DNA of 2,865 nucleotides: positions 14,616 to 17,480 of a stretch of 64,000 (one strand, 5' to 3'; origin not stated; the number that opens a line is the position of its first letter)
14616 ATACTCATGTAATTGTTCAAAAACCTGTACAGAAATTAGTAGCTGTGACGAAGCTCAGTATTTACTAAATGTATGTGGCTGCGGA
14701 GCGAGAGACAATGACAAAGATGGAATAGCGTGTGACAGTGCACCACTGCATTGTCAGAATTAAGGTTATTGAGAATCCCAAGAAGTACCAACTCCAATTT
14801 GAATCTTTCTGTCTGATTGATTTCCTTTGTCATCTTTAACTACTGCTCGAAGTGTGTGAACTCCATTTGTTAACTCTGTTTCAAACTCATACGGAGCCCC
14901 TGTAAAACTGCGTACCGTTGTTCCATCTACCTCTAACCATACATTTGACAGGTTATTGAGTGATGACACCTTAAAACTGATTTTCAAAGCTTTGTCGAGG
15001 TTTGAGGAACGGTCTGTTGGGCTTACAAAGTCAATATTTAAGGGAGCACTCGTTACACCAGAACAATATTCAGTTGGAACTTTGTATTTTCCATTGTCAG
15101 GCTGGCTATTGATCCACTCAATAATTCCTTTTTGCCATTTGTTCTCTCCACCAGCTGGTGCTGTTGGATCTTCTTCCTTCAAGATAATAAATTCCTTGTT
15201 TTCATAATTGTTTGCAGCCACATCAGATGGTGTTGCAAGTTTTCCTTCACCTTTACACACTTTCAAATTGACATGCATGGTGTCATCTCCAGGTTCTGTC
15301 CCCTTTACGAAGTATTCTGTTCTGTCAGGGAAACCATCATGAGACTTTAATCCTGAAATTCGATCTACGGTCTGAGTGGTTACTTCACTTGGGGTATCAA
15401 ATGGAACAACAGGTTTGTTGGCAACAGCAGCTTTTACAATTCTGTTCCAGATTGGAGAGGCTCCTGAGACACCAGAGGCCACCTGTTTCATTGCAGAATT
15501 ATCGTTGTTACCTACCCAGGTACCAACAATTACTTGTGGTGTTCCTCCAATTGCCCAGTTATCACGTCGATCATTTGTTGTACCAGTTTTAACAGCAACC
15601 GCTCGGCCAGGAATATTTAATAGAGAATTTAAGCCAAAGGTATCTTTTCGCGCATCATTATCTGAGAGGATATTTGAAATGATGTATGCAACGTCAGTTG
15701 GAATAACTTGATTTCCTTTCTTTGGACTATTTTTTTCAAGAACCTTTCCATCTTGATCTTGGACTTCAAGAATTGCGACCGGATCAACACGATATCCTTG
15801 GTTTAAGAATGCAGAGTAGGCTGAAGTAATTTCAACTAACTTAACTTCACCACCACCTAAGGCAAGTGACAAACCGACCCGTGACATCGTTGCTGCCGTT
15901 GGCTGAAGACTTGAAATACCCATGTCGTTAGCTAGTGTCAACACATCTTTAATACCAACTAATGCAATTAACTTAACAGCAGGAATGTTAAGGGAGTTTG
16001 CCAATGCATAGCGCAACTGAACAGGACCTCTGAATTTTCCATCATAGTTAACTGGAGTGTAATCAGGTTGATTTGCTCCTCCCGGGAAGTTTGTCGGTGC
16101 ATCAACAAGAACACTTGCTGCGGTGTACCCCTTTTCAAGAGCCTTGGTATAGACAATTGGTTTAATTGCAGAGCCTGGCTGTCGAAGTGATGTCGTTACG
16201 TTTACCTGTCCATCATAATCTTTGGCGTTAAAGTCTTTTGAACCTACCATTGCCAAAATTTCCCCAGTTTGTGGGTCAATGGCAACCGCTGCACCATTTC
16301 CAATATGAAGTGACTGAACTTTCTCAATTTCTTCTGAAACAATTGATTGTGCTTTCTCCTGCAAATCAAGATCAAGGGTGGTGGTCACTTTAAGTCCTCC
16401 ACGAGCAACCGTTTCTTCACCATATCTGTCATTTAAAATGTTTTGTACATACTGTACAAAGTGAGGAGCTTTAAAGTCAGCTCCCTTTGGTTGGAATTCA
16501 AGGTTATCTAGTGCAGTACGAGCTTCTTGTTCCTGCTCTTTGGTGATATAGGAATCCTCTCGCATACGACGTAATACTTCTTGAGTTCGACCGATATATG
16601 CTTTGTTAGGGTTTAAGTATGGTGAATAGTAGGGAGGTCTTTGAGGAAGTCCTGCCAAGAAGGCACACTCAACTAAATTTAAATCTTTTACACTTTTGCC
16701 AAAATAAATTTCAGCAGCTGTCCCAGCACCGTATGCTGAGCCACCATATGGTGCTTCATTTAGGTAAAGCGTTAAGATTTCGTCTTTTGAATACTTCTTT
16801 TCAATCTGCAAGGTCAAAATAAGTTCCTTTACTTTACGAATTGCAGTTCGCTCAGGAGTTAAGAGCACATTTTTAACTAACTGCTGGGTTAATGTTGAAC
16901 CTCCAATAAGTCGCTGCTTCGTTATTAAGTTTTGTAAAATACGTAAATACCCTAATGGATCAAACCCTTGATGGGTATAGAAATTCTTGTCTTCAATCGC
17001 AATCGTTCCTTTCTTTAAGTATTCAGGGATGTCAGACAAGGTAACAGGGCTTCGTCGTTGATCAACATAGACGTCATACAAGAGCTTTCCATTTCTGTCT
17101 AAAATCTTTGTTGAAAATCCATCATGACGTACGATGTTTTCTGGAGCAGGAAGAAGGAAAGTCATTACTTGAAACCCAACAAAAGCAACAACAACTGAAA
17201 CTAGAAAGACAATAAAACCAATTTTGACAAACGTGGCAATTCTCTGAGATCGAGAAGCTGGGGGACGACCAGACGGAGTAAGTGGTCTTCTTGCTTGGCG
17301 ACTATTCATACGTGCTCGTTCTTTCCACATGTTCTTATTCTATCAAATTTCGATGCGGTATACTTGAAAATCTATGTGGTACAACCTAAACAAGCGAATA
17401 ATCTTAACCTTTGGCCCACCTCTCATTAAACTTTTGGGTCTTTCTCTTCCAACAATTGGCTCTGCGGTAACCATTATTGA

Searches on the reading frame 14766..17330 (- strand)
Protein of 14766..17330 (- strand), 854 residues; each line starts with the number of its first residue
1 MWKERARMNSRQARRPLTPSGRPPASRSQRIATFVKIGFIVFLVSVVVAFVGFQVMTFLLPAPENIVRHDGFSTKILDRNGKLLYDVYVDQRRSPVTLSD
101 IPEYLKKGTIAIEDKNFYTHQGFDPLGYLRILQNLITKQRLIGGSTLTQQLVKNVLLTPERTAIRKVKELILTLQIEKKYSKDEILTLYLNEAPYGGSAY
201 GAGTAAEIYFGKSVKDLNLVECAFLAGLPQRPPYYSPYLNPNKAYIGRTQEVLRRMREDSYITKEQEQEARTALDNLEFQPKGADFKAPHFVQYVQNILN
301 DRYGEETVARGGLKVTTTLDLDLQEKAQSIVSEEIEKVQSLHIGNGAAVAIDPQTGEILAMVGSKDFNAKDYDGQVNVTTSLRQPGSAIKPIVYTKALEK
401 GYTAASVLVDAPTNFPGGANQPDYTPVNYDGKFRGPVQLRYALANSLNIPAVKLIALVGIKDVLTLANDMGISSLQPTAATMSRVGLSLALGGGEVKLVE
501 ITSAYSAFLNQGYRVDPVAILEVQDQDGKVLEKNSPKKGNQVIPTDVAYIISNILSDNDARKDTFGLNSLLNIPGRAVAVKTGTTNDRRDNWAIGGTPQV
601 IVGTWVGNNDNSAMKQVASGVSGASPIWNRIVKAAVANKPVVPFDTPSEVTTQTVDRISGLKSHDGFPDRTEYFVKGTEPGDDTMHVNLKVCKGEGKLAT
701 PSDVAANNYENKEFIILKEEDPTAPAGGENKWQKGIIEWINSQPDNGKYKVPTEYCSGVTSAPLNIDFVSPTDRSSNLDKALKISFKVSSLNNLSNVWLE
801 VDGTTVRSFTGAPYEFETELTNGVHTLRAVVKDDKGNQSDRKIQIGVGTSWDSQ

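Call 78: search_protein_families(library=pfam, proteins=[window:14766-17330:-], max_evalue=0.00001)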
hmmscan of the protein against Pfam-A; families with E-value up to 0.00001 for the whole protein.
window:14766-17330:- (854 aa): 3 families
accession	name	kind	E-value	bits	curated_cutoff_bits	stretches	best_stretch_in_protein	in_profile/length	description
PF00912.28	Transgly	-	2e-57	194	27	1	82-256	3-177/178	Transglycosylase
PF00905.27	Transpeptidase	-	3.8e-26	92.4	22.1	1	346-589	1-246/299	Penicillin binding protein transpeptidase domain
PF17957.7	Big_7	-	3e-06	28.2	24.1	1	766-829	3-70/70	Bacterial Ig domain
